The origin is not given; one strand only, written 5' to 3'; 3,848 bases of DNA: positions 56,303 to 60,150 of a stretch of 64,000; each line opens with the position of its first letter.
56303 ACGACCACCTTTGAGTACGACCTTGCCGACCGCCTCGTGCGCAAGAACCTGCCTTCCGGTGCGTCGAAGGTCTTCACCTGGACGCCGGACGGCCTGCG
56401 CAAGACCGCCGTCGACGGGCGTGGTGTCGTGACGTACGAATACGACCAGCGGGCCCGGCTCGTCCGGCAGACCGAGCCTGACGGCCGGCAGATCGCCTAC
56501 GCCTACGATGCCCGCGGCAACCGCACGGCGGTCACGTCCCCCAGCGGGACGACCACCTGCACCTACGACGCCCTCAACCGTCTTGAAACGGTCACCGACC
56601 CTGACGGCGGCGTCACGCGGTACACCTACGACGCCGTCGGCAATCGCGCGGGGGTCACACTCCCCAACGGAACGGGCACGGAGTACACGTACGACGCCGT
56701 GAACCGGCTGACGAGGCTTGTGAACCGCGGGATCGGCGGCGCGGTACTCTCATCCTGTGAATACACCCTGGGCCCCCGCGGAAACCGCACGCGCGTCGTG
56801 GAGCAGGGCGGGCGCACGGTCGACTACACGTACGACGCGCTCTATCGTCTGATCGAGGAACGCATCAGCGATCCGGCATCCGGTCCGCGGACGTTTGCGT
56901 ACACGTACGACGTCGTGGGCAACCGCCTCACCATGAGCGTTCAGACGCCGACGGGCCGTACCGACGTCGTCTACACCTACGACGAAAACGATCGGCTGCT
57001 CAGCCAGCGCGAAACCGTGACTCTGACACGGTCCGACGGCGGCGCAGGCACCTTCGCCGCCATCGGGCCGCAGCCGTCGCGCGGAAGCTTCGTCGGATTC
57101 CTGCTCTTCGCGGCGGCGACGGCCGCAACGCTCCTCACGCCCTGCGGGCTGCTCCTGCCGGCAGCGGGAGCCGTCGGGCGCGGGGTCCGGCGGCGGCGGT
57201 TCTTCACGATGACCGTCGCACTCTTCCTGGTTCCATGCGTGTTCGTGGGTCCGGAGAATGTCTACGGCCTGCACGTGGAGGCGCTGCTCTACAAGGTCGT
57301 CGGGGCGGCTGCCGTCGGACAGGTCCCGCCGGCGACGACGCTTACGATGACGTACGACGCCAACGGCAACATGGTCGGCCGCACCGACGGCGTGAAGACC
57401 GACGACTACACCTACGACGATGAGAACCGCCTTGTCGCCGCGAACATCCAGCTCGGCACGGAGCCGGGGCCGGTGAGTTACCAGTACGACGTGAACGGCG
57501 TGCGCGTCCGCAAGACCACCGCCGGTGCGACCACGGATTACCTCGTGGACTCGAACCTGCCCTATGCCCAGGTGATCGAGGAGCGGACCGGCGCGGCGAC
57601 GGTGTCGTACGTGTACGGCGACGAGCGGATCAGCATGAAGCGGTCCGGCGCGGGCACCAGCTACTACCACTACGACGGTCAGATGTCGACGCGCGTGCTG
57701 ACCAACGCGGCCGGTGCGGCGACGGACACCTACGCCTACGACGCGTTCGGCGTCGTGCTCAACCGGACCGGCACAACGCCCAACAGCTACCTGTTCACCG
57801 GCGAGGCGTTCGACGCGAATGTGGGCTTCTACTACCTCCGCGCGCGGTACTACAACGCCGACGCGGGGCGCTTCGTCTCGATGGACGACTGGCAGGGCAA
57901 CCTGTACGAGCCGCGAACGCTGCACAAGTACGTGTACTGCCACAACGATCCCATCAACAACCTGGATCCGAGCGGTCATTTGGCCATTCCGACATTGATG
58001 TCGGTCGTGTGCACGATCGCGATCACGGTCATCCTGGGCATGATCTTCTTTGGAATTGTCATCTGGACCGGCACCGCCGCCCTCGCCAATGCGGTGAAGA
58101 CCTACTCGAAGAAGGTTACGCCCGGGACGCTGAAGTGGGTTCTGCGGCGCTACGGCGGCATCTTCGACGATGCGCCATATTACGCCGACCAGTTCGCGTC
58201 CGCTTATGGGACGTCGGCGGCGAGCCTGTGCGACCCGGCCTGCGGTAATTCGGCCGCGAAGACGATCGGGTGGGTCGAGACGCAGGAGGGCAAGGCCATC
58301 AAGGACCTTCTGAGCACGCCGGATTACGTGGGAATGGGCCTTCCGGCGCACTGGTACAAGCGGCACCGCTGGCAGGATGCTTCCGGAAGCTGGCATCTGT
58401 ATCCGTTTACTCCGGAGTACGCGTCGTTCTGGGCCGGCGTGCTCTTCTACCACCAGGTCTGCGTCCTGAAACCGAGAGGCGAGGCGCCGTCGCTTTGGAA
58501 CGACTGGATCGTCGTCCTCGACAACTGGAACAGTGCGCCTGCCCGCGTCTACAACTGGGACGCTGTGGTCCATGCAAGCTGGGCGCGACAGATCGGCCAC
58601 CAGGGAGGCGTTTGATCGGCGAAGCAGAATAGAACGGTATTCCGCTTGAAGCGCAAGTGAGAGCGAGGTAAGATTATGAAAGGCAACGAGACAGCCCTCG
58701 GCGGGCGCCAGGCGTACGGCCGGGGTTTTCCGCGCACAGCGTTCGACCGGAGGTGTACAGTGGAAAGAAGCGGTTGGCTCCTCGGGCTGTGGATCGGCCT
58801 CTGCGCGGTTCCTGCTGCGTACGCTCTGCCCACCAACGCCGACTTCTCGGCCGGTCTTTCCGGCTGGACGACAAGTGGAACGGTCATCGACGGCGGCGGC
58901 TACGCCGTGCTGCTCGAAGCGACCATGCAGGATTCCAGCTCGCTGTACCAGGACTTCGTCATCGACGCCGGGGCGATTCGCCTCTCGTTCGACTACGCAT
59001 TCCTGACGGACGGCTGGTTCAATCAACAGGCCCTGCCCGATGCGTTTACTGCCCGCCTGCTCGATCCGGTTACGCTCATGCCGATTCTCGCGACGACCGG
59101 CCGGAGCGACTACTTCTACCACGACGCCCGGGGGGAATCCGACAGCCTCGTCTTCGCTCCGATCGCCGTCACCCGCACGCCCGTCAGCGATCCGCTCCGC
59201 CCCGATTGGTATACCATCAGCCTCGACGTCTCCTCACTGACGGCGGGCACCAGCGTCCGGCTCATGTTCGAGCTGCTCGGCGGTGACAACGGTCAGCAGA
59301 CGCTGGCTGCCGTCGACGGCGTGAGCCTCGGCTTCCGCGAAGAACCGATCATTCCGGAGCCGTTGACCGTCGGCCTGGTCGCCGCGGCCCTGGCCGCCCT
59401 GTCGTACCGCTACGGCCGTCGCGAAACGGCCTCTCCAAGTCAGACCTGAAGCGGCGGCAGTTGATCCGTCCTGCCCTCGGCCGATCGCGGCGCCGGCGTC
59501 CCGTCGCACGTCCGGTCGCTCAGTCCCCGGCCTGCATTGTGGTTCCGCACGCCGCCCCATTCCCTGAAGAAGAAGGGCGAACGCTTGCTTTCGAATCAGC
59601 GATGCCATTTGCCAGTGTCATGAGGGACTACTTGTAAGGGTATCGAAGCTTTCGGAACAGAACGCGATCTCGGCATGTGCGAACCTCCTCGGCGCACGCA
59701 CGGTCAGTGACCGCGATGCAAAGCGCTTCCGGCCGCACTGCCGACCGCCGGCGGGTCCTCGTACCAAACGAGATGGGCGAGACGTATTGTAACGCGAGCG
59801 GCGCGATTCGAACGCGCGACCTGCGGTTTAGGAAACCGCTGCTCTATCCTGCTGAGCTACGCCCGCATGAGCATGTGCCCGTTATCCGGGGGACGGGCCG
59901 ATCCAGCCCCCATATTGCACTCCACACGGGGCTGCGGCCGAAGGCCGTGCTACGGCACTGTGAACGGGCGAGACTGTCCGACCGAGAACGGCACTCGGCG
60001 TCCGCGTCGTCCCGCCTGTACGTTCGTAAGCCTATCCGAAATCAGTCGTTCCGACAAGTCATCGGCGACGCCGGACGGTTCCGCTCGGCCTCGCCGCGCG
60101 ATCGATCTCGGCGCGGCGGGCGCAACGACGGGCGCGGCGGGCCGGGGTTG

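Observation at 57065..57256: Membrane-hairpin / sorting-signal-like insertion embedded in the YD-repeat shell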

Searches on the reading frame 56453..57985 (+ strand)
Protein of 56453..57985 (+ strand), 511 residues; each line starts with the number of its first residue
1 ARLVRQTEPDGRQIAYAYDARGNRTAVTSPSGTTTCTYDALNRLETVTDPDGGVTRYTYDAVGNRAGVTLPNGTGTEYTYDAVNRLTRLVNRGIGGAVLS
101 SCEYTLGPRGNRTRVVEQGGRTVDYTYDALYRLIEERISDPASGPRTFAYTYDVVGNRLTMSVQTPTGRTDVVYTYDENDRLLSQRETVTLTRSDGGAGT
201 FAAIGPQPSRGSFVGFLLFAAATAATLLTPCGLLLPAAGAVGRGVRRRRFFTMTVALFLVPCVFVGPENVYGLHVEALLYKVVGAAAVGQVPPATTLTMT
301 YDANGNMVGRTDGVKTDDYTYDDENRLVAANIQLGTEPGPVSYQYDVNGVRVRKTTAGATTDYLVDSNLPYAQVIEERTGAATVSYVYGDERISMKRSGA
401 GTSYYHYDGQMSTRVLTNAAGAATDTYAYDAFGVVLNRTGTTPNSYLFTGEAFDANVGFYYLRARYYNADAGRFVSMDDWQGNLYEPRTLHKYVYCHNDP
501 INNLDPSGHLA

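Call 33: search_solved_structures(query=window:56453-57985:+, max_evalue=0.00001, show_alignments=3)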
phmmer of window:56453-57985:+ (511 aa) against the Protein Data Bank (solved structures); distinct sequences matched with E-value up to 0.00001: 15.
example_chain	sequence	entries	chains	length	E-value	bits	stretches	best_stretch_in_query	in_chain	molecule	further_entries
8h8a_A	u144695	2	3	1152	1.6e-30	109.9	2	299-508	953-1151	Putative Rhs-family protein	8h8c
8h8b_A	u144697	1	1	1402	1.1e-29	107.2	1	300-506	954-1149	Putative Rhs-family protein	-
7q97_A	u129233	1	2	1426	1.2e-27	100.4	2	6-182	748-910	Rhs family protein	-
8qja_A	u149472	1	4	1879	2.4e-25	92.8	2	6-184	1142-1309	Putative type VI secretion system YD repeat-containing Rhs element Vgr protein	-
8qjd_A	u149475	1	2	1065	1.3e-23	87.1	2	7-193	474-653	Salmonella bongori Rhs core domain (residues 360-1420)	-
8qjb_A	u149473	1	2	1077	1.4e-23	87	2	7-193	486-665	T6SS-associated Rhs core domain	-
8qjc_A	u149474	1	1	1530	8.1e-23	84.5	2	7-193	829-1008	T6SS-associated Rhs core and toxin domain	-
8cp6_B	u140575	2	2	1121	3.5e-22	82.4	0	26-92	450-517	Toxin protein Tse5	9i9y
9pt5_A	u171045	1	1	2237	8.2e-19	71.3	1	301-509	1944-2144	Teneurin-like protein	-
9ifo_A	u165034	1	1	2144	1.4e-18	70.5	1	301-508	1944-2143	Teneurin-Like Protein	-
8uy4_A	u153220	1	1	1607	6.2e-16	61.8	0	2-190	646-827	Tse15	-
8uxt_A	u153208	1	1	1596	1.9e-15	60.2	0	2-189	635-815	Tse15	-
7pq5_L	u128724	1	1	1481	1.5e-14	57.3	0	2-90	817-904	Tre23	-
9on3_A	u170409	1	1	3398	4.2e-09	39.2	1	366-510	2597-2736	SGS4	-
8fjp_A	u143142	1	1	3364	1.8e-08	37.1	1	400-511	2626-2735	salivary gland surface protein 1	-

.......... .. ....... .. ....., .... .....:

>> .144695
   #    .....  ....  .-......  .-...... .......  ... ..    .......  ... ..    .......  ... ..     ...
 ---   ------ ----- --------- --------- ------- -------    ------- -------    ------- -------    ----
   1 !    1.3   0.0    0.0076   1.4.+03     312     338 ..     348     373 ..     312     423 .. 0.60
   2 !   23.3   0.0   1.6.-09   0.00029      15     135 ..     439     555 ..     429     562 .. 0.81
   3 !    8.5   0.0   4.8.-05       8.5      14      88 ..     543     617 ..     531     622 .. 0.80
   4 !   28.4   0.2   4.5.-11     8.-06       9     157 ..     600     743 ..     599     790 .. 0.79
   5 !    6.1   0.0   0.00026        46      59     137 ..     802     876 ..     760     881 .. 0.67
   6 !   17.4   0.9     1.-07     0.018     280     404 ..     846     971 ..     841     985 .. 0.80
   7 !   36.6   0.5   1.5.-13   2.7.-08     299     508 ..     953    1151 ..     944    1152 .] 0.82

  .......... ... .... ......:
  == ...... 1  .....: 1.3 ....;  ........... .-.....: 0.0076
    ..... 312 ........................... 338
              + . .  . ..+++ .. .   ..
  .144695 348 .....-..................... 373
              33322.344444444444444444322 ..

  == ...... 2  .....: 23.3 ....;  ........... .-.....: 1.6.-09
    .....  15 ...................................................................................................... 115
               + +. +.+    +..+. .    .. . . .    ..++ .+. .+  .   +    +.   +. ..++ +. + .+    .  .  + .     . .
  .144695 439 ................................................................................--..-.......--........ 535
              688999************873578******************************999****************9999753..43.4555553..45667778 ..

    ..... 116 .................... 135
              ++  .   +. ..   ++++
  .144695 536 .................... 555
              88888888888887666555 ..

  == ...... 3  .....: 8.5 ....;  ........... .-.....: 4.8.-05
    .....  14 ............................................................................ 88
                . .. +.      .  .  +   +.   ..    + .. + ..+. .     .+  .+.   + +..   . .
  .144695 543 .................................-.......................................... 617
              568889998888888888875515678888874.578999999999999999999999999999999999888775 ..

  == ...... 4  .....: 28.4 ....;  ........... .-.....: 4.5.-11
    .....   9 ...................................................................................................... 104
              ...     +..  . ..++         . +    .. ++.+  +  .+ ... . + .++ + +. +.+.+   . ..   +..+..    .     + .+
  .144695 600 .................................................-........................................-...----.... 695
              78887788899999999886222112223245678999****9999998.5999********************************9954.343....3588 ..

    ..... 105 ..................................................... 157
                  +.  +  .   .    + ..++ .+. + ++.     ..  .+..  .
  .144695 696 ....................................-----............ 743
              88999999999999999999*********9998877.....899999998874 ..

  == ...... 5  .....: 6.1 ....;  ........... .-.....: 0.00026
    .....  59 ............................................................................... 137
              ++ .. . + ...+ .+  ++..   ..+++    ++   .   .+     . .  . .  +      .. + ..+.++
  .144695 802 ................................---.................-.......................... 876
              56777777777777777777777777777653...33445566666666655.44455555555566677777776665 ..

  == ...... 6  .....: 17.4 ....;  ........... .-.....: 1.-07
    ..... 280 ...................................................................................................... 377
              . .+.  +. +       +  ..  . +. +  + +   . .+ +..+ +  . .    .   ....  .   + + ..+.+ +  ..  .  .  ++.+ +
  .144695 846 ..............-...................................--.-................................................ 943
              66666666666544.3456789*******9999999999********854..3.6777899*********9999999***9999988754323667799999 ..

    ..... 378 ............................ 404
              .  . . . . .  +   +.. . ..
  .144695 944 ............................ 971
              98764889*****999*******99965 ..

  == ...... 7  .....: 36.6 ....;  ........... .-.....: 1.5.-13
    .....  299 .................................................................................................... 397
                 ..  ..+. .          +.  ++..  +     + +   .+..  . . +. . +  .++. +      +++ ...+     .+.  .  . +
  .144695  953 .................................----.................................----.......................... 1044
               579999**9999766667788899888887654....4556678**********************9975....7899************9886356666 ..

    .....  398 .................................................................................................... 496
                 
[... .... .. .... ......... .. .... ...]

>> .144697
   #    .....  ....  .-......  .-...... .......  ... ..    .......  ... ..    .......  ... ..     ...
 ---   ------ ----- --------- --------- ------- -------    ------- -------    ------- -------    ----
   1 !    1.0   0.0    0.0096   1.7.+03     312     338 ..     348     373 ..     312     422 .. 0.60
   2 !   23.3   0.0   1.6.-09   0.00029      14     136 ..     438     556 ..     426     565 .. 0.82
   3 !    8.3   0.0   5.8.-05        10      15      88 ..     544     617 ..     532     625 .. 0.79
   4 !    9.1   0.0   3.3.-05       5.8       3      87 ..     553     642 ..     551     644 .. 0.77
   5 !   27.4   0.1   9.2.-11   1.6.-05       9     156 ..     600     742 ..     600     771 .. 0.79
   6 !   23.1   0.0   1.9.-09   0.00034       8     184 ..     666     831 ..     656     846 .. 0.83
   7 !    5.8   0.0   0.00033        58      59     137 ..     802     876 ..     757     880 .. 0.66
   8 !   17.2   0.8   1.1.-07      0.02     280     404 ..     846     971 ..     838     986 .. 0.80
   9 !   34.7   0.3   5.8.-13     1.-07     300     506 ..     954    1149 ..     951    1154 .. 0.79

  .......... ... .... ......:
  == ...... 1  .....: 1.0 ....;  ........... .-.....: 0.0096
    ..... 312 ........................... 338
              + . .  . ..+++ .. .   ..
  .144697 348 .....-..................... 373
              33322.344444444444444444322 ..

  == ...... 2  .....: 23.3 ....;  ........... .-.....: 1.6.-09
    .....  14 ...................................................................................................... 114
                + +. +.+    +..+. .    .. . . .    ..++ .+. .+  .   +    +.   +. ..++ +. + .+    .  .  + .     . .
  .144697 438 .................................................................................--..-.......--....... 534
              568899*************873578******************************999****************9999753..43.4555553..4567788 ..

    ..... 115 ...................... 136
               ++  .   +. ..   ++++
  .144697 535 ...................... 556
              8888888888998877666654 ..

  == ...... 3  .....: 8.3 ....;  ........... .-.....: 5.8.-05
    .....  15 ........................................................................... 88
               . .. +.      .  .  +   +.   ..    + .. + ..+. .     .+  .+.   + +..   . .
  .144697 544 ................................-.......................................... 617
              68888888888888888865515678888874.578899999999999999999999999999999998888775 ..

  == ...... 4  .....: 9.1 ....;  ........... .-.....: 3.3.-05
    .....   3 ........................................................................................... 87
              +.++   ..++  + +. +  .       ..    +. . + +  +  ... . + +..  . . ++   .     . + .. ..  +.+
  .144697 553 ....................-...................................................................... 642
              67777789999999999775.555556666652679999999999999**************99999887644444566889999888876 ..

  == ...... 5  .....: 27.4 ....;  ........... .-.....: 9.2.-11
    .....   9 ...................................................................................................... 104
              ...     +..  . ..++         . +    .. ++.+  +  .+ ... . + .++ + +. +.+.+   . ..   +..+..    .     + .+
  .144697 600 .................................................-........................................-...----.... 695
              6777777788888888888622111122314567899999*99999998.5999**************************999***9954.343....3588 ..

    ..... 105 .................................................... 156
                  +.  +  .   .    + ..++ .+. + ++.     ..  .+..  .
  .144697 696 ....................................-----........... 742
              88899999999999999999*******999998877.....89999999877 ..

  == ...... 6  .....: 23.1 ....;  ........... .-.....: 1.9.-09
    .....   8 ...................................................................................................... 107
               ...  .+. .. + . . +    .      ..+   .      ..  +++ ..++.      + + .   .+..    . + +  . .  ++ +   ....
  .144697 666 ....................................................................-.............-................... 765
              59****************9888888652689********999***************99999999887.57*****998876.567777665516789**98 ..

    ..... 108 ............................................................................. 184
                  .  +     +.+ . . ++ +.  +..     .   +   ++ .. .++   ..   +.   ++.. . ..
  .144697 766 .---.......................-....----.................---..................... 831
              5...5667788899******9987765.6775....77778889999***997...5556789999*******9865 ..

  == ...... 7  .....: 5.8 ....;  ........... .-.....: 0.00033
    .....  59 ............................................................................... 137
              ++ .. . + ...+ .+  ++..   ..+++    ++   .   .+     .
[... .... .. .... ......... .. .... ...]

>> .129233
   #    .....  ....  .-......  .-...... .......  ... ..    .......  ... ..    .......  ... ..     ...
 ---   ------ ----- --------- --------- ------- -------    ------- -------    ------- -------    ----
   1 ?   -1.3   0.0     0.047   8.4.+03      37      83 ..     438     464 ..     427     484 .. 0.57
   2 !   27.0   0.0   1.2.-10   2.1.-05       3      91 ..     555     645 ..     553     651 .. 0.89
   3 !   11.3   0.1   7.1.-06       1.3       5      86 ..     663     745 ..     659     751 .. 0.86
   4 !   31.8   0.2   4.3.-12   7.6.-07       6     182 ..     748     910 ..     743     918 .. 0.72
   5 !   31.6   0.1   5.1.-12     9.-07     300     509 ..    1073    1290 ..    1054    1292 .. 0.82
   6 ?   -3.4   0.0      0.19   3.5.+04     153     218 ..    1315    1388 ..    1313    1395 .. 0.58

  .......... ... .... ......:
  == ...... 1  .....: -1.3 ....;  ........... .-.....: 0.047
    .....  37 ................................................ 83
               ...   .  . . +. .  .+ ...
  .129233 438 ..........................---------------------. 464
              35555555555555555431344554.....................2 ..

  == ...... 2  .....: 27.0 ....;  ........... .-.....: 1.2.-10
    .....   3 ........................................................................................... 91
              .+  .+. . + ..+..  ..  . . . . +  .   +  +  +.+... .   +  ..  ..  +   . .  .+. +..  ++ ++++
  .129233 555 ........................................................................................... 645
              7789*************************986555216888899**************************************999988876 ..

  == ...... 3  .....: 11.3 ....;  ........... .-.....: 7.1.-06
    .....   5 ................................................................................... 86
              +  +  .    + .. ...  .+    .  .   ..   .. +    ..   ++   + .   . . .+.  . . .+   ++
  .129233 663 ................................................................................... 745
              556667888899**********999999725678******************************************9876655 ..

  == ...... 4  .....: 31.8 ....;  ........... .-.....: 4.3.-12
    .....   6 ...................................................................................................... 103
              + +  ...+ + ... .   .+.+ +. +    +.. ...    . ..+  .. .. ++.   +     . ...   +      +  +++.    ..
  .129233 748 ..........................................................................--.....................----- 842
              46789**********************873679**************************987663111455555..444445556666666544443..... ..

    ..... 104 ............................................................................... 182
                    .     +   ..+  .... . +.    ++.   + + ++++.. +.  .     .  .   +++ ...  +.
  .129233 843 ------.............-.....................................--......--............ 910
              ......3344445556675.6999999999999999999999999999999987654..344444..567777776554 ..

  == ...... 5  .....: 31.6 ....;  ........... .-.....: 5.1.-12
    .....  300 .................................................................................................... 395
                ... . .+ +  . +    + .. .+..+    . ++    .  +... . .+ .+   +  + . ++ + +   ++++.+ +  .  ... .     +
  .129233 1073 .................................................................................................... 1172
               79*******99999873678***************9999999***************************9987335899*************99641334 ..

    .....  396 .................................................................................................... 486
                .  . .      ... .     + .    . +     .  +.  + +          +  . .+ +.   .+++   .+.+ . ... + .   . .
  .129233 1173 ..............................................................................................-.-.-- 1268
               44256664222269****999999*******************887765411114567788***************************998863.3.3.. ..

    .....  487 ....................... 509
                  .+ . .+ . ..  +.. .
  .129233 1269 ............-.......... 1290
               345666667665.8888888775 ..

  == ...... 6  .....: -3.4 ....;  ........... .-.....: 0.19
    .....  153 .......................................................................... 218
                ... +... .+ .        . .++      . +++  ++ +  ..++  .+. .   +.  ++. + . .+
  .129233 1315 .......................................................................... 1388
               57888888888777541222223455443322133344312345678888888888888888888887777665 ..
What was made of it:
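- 57344..57979 (+): C-terminal unit: the last YD repeats plus the Rhs-associated core, ending ................ Matches to solved Rhs structures resume at TYDANGN (call 33).
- Tried and rejected: None covers the insert (call 33).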

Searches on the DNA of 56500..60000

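Call 75: search_rna_families(source=window, start=56500, end=60000, threshold=gathering)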
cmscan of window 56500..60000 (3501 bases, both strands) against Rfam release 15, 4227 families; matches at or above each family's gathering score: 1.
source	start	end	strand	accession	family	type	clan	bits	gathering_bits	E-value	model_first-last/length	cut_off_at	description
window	59793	59866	-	RF00005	tRNA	Gene; tRNA;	CL00001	65.9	29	2.4e-13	1-71/71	no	tRNA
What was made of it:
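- Tried and rejected: Rfam finds only the tRNA (call 75).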
